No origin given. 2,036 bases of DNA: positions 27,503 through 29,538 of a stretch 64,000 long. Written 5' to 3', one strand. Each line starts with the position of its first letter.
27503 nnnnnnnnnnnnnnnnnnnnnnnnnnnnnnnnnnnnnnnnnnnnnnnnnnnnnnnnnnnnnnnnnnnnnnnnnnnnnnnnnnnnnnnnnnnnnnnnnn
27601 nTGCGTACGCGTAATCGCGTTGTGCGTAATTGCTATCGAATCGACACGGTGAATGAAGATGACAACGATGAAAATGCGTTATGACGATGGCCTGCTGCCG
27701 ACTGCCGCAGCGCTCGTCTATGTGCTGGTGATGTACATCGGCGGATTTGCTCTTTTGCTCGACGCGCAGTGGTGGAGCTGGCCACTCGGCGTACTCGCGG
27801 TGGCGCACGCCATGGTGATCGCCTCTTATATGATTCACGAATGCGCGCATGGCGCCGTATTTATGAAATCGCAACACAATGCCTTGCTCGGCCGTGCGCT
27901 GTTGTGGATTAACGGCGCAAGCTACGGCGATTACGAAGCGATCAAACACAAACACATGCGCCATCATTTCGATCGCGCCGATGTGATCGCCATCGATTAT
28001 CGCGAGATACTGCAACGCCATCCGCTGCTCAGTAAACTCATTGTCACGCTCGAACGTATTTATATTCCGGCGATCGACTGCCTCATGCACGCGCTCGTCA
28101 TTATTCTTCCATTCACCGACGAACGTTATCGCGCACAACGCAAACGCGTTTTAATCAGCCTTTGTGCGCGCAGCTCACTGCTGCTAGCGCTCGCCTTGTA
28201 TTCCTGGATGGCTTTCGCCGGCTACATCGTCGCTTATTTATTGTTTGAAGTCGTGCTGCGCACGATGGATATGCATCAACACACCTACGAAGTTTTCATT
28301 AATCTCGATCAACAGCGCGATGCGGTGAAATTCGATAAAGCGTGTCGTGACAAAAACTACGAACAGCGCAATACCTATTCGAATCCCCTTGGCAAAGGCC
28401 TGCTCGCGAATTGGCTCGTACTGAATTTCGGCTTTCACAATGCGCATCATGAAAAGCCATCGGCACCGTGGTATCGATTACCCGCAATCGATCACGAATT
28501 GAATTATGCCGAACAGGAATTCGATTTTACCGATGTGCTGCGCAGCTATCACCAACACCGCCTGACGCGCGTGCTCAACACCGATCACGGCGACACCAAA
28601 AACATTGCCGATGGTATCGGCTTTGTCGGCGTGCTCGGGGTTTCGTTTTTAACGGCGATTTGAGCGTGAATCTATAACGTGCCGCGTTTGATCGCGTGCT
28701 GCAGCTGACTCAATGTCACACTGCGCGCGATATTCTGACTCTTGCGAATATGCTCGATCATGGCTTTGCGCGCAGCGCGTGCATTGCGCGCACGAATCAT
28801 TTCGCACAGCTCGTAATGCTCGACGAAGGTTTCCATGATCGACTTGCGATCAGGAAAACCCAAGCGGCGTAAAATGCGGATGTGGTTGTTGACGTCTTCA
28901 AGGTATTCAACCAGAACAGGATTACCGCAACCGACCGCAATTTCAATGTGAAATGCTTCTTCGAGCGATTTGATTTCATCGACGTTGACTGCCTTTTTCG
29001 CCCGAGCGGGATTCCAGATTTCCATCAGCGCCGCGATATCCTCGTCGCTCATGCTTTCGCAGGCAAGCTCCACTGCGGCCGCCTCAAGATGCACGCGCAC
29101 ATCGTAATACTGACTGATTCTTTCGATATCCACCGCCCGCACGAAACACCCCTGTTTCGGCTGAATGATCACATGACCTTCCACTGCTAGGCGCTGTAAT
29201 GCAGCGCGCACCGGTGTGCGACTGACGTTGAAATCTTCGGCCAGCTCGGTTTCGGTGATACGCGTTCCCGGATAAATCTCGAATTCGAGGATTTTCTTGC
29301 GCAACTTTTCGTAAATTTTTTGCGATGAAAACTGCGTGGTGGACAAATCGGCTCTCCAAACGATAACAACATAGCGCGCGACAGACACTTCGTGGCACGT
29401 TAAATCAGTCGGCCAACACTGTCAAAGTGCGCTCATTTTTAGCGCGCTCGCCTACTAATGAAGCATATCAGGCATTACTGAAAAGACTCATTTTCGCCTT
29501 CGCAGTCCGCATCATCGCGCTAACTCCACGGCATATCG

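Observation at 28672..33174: GntR-controlled module with two paralogous isochorismatase-like cysteine hydrolases flanking a permease: candidate guanylurea/biuret/triuret-type feeder into the guanidine and allophanate pathways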

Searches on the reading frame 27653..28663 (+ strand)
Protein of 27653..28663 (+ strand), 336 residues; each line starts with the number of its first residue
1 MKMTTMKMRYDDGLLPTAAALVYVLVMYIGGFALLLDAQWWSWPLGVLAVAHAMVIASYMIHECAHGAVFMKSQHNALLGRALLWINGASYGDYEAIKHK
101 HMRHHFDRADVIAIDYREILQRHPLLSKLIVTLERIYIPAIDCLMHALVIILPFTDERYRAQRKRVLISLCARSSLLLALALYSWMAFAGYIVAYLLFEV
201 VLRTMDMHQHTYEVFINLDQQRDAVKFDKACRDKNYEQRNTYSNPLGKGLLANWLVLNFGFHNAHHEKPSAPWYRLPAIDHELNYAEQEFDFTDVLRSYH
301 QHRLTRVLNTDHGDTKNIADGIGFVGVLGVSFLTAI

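Call 6: search_protein_families(library=ncbifam, proteins=[window:27653-28663:+])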
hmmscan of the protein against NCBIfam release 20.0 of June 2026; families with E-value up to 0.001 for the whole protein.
window:27653-28663:+ (336 aa): 4 families
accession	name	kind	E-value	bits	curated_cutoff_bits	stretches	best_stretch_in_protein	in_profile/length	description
NF052548.1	FAdesatDesABac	equivalog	3e-07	29.9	500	1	20-107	32-115/328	Delta(5) desaturase DesA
NF045690.1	BCarotKetCrtW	equivalog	2.5e-06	27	350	1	258-281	228-251/257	beta-carotene ketolase CrtW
NF045688.1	BCarotHydoxCrtR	equivalog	4.9e-05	22.6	475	0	19-107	21-112/297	beta-carotene hydroxylase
NF041365.1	GntB_guanitoxin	equivalog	6.5e-05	22.5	380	1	31-287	36-286/308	guanitoxin biosynthesis L-arginine gamma (S) hydroxylase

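Call 7: search_protein_families(library=pfam, proteins=[window:27653-28663:+])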
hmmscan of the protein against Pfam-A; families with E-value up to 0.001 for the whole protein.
window:27653-28663:+ (336 aa): 1 family
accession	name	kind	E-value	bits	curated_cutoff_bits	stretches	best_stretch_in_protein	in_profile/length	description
PF00487.30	FA_desaturase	-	4.6e-30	105.6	29.7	1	39-283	2-238/253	Fatty acid desaturase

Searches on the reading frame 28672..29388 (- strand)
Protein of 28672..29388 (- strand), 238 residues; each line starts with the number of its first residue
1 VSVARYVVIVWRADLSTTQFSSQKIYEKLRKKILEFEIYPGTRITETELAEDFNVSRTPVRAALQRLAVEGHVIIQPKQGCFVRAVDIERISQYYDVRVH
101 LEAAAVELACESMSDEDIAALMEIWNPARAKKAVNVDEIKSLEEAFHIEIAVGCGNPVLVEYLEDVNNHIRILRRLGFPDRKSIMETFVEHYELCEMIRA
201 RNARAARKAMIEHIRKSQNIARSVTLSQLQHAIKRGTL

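Call 6: search_protein_families(library=ncbifam, proteins=[window:28672-29388:-])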
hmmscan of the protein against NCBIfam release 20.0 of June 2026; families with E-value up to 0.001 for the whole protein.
window:28672-29388:- (238 aa): 24 families
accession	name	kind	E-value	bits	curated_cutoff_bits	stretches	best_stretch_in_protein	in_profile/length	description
TIGR03338.1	phnR_burk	equivalog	1.1e-26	93.8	271.5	1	26-218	17-210/212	phosphonate utilization associated transcriptional regulator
NF003011.0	PRK03837.1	subfamily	1.2e-18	67.6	260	2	89-220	102-232/241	transcriptional regulator NanR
NF008504.0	PRK11414.1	equivalog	7.4e-17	61.8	225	1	24-221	15-213/221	GntR family transcriptional regulator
NF008576.0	PRK11534.1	equivalog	4.6e-16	59.2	218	1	17-221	4-217/225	DNA-binding transcriptional regulator CsiR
NF007741.0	PRK10421.1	equivalog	5.6e-14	52.1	311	2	20-85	7-73/262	transcriptional regulator LldR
NF008571.0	PRK11523.1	equivalog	1.6e-10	40.9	396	1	23-220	11-224/258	transcriptional regulator ExuR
TIGR02018.2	his_ut_repres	equivalog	1.1e-09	38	220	1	23-89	2-69/226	histidine utilization transcriptional repressor HutC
NF007588.0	PRK10225.1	equivalog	5.2e-09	35.8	442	1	18-217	7-227/257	Uxu operon transcriptional regulator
NF052282.1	PLP_TF_PdxR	equivalog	8.1e-09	35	320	1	23-92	4-74/448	MocR-like pyridoxine biosynthesis transcription factor PdxR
NF007001.0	PRK09464.1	equivalog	4.7e-08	33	330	1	22-86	12-77/254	pyruvate dehydrogenase complex transcriptional repressor PdhR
NF052281.1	rhizopine_MocR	equivalog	5.4e-08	31.9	650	1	16-94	14-93/479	rhizopine catabolism transcriptional regulator MocR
NF008491.0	PRK11402.1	subfamily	1.4e-07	31.3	269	1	17-90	4-82/243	GntR family transcriptional regulator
NF052285.1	GABA_TF_GabR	exception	4.2e-07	29.1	600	1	23-93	2-73/456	MocR-like transcriptional regulator GabR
TIGR02325.1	C_P_lyase_phnF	equivalog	1.2e-06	28.2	156.8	1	23-92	11-78/238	phosphonate metabolism transcriptional regulator PhnF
TIGR02404.1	trehalos_R_Bsub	equivalog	3e-06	27.1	211.95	1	23-91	3-70/233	trehalose operon repressor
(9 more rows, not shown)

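Call 7: search_protein_families(library=pfam, proteins=[window:28672-29388:-])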
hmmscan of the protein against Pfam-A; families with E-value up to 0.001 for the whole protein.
window:28672-29388:- (238 aa): 3 families
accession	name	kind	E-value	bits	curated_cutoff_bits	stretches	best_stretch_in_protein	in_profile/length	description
PF07729.17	FCD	-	2.2e-25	89.9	24.3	1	95-215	3-124/125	FCD domain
PF00392.27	GntR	-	9.1e-20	70.5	27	1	22-83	2-64/64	Bacterial regulatory proteins, gntR family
PF08279.18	HTH_11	-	6.1e-05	23.3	25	0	38-75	11-47/55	HTH domain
